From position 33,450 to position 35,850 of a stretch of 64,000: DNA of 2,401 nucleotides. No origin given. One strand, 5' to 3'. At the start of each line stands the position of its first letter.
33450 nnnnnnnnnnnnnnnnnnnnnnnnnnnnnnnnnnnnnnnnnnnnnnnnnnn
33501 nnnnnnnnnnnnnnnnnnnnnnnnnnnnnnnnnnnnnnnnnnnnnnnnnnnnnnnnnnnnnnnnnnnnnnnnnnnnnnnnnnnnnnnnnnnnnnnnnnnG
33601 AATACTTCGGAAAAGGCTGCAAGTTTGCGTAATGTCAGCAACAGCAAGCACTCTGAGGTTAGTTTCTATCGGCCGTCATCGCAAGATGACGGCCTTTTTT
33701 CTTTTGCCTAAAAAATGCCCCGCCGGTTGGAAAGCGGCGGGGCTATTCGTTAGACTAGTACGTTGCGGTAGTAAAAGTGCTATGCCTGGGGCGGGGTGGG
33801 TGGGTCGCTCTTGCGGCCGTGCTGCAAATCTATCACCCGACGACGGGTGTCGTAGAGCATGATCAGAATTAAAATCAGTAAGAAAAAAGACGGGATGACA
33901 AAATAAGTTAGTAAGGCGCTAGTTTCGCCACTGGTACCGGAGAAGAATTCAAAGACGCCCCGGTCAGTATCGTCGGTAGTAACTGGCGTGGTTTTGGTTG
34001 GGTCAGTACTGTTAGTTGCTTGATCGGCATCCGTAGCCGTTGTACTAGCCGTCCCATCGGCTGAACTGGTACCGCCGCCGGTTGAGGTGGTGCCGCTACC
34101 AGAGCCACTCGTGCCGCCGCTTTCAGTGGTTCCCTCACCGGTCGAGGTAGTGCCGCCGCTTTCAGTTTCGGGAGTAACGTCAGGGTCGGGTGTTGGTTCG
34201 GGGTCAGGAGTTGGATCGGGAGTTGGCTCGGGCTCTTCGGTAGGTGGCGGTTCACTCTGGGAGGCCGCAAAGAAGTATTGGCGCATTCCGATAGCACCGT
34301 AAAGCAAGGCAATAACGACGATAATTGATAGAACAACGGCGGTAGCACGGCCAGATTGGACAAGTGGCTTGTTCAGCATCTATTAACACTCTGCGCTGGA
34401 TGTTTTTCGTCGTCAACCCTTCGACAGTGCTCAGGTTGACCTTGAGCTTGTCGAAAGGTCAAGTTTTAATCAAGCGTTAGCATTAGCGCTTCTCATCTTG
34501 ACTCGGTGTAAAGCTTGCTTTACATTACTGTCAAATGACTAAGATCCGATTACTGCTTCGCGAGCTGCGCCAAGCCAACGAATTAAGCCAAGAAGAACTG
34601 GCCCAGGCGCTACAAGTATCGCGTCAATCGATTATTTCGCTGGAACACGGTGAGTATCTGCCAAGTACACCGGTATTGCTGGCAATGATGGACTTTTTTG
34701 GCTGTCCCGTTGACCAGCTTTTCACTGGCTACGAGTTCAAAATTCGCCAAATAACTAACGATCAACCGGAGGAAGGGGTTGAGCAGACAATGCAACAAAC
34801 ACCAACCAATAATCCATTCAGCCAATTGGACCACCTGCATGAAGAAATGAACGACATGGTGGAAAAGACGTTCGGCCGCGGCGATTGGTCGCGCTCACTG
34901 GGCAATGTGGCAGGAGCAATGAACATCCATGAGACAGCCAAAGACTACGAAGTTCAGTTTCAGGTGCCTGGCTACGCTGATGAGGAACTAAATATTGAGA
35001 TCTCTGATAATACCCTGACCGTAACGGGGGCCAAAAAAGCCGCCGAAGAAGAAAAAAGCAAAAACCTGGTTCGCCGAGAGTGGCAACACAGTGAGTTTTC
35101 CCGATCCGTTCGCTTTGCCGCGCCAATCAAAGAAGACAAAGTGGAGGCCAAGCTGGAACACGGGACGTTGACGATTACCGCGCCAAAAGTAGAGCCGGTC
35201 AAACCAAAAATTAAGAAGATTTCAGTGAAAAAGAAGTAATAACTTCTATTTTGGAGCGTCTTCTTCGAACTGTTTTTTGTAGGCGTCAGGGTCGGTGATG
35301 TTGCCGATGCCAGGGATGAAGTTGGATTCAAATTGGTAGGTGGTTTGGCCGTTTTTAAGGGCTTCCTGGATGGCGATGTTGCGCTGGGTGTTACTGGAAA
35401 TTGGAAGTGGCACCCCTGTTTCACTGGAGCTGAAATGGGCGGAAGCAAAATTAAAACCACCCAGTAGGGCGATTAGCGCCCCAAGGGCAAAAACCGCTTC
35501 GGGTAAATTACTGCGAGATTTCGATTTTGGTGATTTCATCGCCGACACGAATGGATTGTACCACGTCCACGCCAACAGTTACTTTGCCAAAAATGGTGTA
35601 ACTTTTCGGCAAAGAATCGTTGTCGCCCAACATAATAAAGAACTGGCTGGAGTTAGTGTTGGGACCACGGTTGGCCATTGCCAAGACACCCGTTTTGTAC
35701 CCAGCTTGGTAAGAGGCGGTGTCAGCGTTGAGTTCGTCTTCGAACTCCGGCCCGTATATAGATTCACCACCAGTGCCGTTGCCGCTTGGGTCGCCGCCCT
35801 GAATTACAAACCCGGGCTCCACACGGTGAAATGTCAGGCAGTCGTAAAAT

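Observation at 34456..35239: XRE-type HTH fused to an Hsp20/alpha-crystallin domain, preceded by perfect palindromes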

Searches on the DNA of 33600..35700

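Call 75: search_rna_families(source=window, start=33600, end=35700, threshold=evalue, max_evalue=1)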
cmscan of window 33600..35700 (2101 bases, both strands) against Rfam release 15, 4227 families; matches with E-value up to 1: 1.
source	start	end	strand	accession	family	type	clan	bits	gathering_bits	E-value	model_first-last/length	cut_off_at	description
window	33671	33694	-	RF02867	ncS011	Gene; sRNA;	-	18.8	48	0.049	177-200/207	no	Burkholderia sRNA 11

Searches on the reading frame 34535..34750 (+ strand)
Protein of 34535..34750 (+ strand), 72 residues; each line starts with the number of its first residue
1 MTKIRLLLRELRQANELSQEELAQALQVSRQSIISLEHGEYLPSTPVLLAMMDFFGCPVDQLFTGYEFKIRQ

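Call 70: search_solved_structures(query=window:34535-34750:+, max_evalue=0.01, show_alignments=3)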
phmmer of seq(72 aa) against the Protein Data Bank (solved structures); distinct sequences matched with E-value up to 0.01: 6.
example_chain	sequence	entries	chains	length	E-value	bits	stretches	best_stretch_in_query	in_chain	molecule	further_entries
2xiu_A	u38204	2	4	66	3.5e-08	36.7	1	8-64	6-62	CYLR2 | CYLR2 SYNONYM CYTOLYSIN REPRESSOR 2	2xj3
9k3w_A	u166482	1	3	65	6.8e-08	35.7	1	8-64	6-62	Transcriptional regulator, PbsX family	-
1utx_A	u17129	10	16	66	9.7e-07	32.1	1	8-64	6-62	CYLR2 | cytolysin regulator 2 | PUTATIVE TRANSCRIPTION REGULATOR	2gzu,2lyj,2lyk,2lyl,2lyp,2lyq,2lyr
8tac_A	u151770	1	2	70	0.00019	24.9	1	8-56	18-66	DBP48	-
6rmq_A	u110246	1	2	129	0.0089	19.6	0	3-68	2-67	HTH-type transcriptional regulator DdrOC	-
6rnx_A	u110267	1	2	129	0.009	19.6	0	3-68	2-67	HTH-type transcriptional regulator DdrOC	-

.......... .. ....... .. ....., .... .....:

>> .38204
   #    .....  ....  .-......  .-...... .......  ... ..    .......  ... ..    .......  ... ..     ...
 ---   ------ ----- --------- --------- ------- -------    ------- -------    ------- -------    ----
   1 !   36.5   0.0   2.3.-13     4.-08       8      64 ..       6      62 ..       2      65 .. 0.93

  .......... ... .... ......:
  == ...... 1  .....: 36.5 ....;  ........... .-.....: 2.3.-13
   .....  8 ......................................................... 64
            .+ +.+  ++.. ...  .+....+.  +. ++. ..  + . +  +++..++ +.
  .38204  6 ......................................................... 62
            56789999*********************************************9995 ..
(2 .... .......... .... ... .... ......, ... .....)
